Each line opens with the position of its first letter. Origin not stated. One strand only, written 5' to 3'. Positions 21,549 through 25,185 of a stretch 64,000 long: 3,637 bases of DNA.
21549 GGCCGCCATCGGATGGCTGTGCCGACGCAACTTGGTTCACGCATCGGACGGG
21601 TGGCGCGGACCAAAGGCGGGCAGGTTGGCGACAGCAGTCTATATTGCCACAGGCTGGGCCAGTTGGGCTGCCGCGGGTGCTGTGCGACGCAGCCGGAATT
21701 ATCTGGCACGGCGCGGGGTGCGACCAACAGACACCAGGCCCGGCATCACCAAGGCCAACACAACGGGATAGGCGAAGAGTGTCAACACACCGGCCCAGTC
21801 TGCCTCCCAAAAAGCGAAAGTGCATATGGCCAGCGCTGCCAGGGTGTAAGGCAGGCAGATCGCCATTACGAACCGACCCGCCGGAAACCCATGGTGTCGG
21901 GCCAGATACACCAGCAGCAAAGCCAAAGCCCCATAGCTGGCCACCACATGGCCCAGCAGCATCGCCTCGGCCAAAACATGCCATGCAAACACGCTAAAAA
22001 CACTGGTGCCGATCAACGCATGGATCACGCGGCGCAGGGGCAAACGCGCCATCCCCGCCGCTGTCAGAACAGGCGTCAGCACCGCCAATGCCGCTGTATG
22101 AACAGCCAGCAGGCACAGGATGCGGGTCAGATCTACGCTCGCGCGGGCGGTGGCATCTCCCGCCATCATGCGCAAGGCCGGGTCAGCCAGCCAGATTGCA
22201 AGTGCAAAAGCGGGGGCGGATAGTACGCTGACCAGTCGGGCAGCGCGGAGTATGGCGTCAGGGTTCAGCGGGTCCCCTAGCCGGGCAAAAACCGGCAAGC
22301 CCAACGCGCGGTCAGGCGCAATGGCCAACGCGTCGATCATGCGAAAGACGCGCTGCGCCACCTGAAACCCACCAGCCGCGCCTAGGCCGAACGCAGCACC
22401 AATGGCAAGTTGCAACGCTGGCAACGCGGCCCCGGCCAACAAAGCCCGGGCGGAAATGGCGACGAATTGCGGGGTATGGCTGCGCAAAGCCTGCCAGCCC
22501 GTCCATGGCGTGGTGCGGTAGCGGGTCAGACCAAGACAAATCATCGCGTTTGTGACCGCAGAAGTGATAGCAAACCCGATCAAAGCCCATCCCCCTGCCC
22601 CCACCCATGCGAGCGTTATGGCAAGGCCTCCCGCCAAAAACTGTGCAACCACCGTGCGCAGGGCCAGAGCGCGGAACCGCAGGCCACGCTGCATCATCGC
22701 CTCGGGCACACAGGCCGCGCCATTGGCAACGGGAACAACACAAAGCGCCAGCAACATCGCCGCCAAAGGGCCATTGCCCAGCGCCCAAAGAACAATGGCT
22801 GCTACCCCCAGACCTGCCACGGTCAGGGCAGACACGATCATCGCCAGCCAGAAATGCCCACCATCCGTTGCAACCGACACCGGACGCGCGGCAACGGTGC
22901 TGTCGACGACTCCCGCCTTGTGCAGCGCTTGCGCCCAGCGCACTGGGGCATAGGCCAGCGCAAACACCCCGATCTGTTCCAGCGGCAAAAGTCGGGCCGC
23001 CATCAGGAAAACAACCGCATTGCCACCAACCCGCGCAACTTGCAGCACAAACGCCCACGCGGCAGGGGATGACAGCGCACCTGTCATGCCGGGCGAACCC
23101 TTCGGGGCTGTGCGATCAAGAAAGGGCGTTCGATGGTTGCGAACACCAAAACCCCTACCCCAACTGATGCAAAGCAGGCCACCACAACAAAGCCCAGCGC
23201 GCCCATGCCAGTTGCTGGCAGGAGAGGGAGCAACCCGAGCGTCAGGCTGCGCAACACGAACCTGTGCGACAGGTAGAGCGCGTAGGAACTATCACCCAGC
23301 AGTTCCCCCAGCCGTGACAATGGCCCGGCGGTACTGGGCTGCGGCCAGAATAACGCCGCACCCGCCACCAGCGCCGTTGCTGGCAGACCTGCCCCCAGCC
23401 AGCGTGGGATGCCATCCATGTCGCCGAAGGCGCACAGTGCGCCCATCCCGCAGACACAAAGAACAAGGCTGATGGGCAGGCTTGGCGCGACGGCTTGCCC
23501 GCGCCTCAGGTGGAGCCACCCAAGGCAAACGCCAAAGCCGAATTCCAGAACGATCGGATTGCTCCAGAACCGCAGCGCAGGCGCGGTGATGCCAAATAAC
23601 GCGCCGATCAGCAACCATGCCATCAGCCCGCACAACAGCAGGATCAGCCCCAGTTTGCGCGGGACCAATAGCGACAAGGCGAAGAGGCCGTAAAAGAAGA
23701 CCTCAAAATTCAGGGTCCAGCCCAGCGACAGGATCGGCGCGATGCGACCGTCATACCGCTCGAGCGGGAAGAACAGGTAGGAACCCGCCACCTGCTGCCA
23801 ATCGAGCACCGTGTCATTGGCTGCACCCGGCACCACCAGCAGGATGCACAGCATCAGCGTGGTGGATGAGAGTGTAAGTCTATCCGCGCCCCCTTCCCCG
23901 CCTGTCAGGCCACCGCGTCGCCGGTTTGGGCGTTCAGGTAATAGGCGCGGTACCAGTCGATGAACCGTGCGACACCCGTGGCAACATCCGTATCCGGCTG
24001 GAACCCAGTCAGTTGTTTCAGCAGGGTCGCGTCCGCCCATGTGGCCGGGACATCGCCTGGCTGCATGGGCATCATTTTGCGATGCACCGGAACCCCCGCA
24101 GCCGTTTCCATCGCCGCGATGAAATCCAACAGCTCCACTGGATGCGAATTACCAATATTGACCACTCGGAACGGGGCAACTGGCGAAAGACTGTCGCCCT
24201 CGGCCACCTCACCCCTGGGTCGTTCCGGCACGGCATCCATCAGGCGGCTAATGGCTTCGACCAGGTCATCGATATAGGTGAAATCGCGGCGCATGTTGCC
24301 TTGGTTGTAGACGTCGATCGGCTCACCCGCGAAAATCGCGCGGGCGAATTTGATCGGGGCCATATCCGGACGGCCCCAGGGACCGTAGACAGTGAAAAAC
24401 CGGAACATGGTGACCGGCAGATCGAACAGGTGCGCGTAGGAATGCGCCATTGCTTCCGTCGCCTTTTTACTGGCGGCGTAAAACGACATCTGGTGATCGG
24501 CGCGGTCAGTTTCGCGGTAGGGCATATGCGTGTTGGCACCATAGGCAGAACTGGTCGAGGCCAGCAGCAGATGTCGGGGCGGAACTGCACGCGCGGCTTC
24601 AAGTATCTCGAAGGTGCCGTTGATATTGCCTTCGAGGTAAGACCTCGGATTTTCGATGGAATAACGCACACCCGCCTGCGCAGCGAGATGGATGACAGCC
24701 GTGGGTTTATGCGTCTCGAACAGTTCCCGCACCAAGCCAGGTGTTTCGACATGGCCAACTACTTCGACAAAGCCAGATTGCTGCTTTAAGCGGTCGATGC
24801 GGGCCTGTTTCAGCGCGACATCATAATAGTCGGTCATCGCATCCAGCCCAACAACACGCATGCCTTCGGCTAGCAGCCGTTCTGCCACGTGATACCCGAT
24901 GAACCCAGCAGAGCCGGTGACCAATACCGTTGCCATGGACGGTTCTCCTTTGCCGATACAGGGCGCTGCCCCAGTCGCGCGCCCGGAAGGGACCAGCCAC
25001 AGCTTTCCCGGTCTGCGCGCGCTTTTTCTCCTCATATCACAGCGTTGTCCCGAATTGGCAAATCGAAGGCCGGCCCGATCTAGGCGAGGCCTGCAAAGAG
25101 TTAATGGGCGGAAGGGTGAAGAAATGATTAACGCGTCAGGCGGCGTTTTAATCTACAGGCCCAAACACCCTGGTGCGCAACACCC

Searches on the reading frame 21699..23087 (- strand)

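Call 90: search_protein_families(library=pfam, proteins=[window:21699-23087:-], max_evalue=0.00001)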
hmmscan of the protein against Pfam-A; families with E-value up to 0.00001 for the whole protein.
window:21699-23087:- (462 aa): 1 family
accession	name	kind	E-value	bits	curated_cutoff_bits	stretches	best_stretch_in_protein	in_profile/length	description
PF13440.11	Polysacc_synt_3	-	2.3e-27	96.4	23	1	31-311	3-286/293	Polysaccharide biosynthesis protein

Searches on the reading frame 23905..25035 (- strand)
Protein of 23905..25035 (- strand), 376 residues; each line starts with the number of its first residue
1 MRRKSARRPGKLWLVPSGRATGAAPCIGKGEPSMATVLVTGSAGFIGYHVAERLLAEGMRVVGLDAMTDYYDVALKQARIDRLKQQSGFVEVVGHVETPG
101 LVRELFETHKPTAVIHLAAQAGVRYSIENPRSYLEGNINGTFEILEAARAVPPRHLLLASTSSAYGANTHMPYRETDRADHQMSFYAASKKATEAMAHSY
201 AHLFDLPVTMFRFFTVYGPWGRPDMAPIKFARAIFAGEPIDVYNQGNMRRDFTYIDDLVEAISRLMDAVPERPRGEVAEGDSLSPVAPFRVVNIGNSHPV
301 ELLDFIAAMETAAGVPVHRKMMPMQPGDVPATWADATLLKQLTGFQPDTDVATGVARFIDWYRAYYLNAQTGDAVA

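Call 90: search_protein_families(library=pfam, proteins=[window:23905-25035:-], max_evalue=0.00001)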
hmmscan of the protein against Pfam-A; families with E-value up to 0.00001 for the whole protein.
window:23905-25035:- (376 aa): 6 families
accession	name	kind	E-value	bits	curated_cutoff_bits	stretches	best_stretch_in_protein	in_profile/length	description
PF01370.27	Epimerase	-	3.9e-52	177.5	20.9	1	37-273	1-232/240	NAD dependent epimerase/dehydratase family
PF16363.11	GDP_Man_Dehyd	-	7.8e-50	170.6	27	1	38-357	1-331/332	GDP-mannose 4,6 dehydratase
PF02719.21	Polysacc_synt_2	-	1.1e-13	51.5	20.2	1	37-260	1-211/293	Polysaccharide biosynthesis protein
PF04321.23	RmlD_sub_bind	-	9.2e-11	41.8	27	1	36-244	2-177/287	RmlD substrate binding domain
PF01073.25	3Beta_HSD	-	1.2e-09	38.1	22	1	38-258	1-221/280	3-beta hydroxysteroid dehydrogenase/isomerase family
PF07993.18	NAD_binding_4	-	4.8e-09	36.2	20.1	1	39-218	1-209/258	Male sterility protein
